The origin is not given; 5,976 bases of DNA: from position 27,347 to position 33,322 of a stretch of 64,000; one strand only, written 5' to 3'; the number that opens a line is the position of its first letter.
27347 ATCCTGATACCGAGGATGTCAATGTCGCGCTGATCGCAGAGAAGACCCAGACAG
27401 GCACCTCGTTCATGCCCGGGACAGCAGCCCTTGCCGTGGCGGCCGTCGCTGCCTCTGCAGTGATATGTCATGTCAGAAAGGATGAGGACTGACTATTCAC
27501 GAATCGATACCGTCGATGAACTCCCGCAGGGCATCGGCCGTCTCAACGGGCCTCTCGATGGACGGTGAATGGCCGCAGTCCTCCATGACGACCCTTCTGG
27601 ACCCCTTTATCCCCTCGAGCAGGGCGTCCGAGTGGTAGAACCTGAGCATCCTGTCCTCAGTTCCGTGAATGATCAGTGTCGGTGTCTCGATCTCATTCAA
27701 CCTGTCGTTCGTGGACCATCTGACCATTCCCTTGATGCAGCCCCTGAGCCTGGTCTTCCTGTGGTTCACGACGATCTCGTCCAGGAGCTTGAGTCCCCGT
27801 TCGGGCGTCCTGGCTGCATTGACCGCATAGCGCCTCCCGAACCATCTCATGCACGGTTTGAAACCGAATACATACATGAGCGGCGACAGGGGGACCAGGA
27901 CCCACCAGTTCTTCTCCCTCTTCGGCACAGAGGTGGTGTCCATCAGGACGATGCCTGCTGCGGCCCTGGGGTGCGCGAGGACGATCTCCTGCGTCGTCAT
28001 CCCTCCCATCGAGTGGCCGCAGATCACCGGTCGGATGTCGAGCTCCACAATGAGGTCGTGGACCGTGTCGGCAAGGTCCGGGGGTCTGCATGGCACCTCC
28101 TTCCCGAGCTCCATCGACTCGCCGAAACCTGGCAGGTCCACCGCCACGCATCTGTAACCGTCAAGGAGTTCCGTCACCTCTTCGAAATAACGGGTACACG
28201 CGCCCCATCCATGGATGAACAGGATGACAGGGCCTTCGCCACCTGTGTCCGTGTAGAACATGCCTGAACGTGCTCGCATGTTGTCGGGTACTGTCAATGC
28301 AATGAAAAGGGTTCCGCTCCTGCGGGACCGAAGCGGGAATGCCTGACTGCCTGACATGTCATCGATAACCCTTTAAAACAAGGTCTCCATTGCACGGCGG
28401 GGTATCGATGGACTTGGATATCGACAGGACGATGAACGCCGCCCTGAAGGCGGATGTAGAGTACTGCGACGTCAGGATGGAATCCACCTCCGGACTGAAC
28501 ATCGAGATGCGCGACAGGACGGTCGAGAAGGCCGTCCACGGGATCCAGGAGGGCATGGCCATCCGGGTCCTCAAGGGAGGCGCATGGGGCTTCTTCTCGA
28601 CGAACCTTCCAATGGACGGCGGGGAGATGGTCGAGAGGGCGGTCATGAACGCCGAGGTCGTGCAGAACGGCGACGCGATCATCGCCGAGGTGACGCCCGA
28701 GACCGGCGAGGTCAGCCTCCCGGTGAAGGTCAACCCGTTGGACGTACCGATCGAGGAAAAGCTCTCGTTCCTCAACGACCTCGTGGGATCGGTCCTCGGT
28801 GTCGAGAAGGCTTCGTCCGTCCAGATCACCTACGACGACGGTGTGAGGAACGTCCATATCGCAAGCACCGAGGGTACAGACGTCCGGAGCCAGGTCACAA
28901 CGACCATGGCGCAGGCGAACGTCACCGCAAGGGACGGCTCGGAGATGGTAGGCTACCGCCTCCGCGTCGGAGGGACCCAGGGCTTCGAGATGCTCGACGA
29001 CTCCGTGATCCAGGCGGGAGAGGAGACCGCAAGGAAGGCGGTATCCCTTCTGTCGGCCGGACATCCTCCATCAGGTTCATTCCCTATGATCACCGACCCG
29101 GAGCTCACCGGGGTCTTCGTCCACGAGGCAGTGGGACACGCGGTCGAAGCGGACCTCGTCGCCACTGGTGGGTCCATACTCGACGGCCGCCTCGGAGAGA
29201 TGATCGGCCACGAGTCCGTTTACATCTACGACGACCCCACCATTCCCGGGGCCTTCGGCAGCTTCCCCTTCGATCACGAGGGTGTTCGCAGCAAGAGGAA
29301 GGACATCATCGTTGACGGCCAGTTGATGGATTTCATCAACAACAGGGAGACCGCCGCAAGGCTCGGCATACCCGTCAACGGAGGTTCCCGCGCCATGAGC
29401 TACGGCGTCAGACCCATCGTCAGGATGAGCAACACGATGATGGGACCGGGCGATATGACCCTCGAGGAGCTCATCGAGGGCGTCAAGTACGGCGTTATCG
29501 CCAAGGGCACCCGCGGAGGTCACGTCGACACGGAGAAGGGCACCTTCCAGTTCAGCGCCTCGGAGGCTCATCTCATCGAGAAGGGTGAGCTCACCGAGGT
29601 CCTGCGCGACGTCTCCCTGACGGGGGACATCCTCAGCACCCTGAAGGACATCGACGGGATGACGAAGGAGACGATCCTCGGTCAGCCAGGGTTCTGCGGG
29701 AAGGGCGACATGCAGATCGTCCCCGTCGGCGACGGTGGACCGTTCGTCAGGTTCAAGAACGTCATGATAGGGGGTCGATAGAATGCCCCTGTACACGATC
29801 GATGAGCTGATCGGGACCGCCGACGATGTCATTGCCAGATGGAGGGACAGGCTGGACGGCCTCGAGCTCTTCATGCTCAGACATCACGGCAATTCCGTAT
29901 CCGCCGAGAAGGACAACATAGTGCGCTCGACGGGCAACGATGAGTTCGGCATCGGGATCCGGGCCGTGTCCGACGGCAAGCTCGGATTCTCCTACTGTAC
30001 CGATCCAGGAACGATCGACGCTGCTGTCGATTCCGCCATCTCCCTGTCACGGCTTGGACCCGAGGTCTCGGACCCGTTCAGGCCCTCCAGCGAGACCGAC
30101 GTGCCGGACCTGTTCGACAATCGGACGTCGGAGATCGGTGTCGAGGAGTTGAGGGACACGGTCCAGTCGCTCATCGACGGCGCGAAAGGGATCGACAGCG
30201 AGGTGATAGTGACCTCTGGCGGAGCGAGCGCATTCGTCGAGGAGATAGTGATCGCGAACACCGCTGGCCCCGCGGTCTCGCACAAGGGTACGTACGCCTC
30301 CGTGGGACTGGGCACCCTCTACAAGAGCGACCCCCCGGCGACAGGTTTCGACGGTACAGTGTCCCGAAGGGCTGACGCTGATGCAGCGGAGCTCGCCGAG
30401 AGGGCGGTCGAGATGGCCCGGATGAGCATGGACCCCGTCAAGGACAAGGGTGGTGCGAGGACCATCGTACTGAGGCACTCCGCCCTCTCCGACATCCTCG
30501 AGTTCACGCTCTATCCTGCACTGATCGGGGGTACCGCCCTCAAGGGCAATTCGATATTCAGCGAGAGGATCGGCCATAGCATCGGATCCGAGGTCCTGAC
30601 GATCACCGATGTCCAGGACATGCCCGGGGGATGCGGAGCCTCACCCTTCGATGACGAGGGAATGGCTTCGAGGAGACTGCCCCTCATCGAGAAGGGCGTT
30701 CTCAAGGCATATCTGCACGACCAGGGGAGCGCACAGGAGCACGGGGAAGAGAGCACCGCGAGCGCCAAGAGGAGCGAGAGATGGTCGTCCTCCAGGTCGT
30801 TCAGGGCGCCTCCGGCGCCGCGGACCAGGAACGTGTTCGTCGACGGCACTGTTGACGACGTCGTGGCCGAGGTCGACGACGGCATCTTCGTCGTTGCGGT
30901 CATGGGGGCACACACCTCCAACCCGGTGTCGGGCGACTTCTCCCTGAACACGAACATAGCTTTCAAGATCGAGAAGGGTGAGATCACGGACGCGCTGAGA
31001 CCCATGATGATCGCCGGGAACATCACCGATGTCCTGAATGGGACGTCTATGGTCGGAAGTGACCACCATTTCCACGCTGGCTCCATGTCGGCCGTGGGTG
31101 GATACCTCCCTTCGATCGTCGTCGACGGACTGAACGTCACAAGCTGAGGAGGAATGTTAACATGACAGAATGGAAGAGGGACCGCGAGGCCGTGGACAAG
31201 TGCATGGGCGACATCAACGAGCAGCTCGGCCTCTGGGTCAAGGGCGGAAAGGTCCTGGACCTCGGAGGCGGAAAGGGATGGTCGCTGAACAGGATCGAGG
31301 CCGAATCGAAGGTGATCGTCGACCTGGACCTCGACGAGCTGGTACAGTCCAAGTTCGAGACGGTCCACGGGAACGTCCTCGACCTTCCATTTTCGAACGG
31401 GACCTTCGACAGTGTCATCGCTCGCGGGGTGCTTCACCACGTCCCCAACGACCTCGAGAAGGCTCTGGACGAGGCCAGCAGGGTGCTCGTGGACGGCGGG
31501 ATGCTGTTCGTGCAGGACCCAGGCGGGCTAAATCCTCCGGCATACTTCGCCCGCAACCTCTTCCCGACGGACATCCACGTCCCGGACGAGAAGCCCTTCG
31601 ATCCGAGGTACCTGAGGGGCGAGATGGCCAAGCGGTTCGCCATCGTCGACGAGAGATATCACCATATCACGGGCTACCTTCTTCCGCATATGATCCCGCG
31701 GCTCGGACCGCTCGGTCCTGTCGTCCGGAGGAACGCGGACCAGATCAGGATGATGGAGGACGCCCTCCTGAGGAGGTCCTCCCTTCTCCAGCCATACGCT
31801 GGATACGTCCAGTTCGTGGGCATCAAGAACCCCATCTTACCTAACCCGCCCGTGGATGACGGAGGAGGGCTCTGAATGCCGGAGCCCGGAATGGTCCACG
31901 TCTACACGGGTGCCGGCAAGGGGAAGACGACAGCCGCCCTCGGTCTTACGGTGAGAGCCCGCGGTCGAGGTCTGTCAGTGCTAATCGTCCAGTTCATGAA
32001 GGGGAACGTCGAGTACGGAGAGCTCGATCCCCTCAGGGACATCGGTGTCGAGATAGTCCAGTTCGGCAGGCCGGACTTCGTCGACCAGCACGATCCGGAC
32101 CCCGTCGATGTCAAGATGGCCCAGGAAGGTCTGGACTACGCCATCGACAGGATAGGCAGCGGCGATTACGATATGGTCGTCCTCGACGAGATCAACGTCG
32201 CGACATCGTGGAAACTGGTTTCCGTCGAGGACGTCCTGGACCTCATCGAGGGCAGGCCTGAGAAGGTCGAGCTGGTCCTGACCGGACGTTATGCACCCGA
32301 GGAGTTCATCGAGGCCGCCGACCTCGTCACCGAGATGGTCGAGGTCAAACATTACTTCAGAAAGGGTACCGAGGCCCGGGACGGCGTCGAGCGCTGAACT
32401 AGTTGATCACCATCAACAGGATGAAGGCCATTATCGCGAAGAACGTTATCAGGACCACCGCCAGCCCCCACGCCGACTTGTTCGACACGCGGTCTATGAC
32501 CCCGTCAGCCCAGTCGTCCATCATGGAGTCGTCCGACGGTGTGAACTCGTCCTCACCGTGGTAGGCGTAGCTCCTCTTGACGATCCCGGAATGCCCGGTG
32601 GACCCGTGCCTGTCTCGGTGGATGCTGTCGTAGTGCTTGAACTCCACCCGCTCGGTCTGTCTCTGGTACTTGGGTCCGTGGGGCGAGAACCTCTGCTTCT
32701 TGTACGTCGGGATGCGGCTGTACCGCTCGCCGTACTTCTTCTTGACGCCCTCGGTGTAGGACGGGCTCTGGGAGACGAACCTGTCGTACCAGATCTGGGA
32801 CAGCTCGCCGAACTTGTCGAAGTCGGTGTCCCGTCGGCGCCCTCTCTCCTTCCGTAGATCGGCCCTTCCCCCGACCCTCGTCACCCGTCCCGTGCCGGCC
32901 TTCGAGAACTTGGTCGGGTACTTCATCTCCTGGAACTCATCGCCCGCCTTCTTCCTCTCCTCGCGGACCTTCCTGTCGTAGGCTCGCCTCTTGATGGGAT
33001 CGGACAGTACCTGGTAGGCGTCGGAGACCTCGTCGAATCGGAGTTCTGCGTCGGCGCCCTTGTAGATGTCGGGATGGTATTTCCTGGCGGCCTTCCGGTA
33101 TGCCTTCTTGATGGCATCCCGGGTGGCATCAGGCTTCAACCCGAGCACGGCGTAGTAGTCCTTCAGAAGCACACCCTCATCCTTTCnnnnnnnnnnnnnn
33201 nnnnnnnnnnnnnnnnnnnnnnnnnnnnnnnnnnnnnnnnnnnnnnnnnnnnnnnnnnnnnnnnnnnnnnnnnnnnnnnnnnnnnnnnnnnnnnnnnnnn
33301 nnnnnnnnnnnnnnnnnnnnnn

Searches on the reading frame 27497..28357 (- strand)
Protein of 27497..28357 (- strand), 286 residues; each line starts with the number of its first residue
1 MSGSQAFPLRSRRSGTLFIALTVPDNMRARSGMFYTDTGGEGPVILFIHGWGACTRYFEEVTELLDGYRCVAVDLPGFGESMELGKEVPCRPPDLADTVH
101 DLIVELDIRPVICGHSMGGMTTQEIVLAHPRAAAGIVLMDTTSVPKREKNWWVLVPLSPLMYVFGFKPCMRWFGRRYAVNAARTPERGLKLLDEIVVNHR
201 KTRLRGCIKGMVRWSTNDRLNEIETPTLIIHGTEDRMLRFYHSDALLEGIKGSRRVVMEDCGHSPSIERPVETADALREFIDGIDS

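Call 7: search_protein_families(library=pfam, proteins=[window:27497-28357:-])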
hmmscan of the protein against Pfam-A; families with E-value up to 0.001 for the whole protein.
window:27497-28357:- (286 aa): 4 families
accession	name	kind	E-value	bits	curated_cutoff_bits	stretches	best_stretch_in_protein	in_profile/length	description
PF00561.26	Abhydrolase_1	-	2.4e-26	93.3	25.8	1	43-270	1-245/245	alpha/beta hydrolase fold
PF12697.13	Abhydrolase_6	-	2.9e-25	90.7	26.3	1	45-276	1-217/217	Alpha/beta hydrolase family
PF12146.15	Hydrolase_4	-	7.7e-16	58.6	27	1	44-265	6-234/239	Serine aminopeptidase, S33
PF20408.4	Abhydrolase_11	-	7e-05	23.1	27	0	44-138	4-104/193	Alpha/beta hydrolase domain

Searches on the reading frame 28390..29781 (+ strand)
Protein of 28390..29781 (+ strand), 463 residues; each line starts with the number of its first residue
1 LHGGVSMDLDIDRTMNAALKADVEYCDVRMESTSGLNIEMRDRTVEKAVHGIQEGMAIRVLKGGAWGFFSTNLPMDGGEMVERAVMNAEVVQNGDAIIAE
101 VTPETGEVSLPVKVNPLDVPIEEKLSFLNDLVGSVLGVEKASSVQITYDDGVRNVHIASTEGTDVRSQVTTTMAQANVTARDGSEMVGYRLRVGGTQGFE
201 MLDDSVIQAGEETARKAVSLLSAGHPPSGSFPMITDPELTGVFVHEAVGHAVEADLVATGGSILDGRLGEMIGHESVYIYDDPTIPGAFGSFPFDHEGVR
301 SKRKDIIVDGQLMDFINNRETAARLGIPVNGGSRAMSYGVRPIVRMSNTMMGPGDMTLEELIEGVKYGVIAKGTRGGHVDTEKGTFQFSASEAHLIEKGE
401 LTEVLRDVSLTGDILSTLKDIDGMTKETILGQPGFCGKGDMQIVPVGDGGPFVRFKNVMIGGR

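Call 7: search_protein_families(library=pfam, proteins=[window:28390-29781:+])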
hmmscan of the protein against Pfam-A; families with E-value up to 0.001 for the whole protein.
window:28390-29781:+ (463 aa): 3 families
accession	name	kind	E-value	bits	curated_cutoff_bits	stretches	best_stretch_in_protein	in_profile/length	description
PF19289.4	PmbA_TldD_3rd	-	3.6e-62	209.8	22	1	228-462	1-220/220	PmbA/TldA metallopeptidase C-terminal domain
PF01523.21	PmbA_TldD_1st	-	1.5e-13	51.1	20.9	1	26-88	1-65/65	PmbA/TldA metallopeptidase domain 1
PF19290.4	PmbA_TldD_2nd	-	6.5e-13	49.5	20.9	1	115-221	2-109/109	PmbA/TldA metallopeptidase central domain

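Call 35: find_related_loci(query=window:28390-29781:+, collection=metagenome_contigs, flank=10000)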
Query window:28390-29781:+ (463 aa) in metagenome_contigs; peptide patterns used: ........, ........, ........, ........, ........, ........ (x = any residue, [..] = any of these).
41 stretches matched a pattern; 1 encode a relative of the query (tblastn E <= 1e-3); 1 distinct loci.
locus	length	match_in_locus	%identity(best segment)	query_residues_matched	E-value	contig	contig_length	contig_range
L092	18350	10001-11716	29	12-430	8e-12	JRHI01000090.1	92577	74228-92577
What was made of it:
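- Tried and rejected: Metagenome scan with TldD to find the relative's right flank (call 35).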

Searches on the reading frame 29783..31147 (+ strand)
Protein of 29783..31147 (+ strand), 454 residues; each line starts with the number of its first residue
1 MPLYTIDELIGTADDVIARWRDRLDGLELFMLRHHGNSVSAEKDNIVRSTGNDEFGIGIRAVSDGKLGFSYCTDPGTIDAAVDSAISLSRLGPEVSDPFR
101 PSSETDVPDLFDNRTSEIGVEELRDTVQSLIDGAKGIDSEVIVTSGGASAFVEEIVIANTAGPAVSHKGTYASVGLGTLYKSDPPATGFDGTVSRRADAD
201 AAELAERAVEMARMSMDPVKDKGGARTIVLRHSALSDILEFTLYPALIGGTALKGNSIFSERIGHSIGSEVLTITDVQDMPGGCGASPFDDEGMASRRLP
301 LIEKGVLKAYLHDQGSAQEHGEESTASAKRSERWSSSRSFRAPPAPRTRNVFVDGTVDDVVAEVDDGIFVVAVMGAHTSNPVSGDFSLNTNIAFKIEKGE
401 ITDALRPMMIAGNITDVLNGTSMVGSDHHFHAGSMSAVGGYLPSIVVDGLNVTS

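Call 7: search_protein_families(library=pfam, proteins=[window:29783-31147:+])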
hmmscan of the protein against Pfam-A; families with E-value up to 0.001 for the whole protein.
window:29783-31147:+ (454 aa): 3 families
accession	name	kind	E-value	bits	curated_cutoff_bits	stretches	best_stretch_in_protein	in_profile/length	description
PF19289.4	PmbA_TldD_3rd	-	6.5e-59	199.2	22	1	226-453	4-219/220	PmbA/TldA metallopeptidase C-terminal domain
PF01523.21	PmbA_TldD_1st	-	9.6e-13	48.5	20.9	1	28-88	2-64/65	PmbA/TldA metallopeptidase domain 1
PF19290.4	PmbA_TldD_2nd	-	4.8e-07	30.6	20.9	1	116-215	4-108/109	PmbA/TldA metallopeptidase central domain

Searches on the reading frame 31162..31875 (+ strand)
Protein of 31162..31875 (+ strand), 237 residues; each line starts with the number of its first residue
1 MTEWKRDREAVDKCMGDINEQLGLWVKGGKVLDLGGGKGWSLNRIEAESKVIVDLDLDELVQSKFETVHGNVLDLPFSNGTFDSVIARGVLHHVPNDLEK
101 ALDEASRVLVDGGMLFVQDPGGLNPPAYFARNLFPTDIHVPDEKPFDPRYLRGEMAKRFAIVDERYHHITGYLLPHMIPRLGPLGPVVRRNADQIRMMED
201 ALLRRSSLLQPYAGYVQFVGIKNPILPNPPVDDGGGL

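Call 18: search_protein_families(library=pfam, proteins=[window:31162-31875:+])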
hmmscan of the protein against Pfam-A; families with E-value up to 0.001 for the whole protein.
window:31162-31875:+ (237 aa): 6 families
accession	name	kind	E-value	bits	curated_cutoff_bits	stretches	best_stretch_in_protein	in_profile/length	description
PF08241.18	Methyltransf_11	-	3e-15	57.1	21.2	1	32-117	1-95/95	Methyltransferase domain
PF13489.12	Methyltransf_23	-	2.2e-12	47.5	27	1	14-121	9-120/164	Methyltransferase domain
PF13649.12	Methyltransf_25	-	1.6e-11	45.2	27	1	31-113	1-97/97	Methyltransferase domain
PF08242.18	Methyltransf_12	-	3e-08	34.7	30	1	34-115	3-98/98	Methyltransferase domain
PF13847.12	Methyltransf_31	-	9.9e-08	32.2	27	1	30-121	6-113/145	Methyltransferase domain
PF01209.24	Ubie_methyltran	-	1.3e-05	25.1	20.1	1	61-117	96-151/233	ubiE/COQ5 methyltransferase family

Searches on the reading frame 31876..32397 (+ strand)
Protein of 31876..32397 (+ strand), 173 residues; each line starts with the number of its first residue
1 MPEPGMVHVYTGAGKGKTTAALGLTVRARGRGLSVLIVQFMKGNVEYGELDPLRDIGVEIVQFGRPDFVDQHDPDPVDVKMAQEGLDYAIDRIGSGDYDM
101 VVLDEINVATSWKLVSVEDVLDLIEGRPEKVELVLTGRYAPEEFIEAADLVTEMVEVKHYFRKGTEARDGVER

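Call 18: search_protein_families(library=pfam, proteins=[window:31876-32397:+])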
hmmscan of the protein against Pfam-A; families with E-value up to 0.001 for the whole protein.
window:31876-32397:+ (173 aa): 1 family
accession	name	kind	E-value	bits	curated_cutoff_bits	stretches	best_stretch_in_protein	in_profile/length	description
PF02572.21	CobA_CobO_BtuR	-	7.1e-63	212.3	25.7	1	5-172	3-171/172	ATP:corrinoid adenosyltransferase BtuR/CobO/CobP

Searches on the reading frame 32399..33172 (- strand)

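Call 18: search_protein_families(library=pfam, proteins=[window:32399-33172:-])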
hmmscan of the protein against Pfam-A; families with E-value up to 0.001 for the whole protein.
window:32399-33172:- (257 aa): 1 family
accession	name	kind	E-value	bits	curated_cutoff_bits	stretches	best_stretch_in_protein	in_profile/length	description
PF00226.36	DnaJ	-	8.8e-23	80.6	27.8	1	5-66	1-63/63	DnaJ domain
